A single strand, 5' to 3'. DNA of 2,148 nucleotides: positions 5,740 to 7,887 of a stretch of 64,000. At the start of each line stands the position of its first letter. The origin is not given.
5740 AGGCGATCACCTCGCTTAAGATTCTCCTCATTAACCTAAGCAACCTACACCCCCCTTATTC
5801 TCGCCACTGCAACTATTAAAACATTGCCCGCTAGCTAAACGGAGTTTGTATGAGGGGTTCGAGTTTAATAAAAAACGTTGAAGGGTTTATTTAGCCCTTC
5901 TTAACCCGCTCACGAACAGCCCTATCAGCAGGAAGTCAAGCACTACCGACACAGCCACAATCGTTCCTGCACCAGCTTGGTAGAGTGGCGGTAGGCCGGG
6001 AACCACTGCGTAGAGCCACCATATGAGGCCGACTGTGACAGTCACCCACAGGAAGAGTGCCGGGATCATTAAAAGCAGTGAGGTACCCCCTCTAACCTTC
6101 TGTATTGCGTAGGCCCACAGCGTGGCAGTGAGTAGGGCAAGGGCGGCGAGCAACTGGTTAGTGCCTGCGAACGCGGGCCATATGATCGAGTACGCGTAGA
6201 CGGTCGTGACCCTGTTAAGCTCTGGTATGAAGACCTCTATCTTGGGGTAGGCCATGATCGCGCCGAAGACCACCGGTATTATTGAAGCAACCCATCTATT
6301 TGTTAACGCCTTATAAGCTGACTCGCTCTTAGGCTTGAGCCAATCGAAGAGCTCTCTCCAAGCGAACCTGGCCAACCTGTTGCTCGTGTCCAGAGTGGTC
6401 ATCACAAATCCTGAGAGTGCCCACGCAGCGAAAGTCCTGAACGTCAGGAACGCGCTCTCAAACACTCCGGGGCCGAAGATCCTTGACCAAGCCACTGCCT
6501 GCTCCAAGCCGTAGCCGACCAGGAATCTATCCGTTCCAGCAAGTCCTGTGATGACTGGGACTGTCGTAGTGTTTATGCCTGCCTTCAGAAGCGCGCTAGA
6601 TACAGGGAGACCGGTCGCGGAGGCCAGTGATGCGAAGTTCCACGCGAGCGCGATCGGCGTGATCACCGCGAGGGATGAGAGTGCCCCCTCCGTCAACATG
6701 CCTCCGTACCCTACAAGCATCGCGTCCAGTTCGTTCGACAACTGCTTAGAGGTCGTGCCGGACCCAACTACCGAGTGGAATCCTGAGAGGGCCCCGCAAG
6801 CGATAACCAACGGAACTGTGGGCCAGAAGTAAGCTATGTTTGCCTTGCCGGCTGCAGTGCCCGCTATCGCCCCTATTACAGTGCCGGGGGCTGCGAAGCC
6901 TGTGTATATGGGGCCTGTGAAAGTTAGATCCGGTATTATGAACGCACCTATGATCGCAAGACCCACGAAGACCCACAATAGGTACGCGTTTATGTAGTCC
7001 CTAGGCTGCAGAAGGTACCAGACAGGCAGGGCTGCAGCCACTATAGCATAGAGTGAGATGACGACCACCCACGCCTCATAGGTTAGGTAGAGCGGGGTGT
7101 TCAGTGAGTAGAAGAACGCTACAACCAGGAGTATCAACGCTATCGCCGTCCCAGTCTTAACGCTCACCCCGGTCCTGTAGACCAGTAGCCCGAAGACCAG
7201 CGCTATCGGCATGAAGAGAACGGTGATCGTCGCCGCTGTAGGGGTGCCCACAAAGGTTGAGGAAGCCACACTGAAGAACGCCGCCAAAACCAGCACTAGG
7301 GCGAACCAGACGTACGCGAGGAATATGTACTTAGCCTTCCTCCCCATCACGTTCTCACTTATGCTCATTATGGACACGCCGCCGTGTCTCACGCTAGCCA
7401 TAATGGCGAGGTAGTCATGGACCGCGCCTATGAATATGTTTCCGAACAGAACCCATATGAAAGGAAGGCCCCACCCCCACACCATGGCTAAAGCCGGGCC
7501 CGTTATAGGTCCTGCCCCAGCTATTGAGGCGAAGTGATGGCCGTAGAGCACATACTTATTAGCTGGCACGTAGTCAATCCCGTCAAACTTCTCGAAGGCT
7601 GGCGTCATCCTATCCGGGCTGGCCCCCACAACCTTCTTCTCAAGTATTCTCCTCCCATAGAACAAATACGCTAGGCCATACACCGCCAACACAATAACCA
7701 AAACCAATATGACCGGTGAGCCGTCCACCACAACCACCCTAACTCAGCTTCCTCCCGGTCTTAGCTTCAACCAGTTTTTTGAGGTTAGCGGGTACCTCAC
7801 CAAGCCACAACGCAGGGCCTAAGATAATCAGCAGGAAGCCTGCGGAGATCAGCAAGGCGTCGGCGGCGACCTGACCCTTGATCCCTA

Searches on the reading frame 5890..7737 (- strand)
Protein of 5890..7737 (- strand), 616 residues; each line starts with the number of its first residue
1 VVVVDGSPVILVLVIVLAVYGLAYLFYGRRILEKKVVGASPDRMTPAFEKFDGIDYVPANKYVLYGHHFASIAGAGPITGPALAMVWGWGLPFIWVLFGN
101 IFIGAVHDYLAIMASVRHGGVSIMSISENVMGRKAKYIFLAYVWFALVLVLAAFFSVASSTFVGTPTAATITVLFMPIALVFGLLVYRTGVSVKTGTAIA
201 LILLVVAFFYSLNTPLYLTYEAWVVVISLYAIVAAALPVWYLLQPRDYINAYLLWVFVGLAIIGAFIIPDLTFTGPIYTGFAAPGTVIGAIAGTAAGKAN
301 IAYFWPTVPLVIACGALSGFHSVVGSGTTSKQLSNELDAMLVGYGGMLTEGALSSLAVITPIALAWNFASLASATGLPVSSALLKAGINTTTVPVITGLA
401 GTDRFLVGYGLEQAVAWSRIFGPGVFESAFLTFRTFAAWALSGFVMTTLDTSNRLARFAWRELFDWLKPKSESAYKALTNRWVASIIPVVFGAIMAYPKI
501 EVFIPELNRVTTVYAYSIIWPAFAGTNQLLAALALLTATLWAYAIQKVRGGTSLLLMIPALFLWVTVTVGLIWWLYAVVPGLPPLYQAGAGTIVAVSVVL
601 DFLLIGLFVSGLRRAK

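Call 37: search_protein_families(library=pfam, proteins=[window:5890-7737:-], max_evalue=0.00001)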
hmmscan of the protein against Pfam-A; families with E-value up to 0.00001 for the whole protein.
window:5890-7737:- (616 aa): 1 family
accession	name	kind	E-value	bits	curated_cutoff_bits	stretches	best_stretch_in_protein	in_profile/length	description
PF02554.20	CstA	-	2.8e-115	386.6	27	1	10-566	3-556/560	Carbon starvation protein CstA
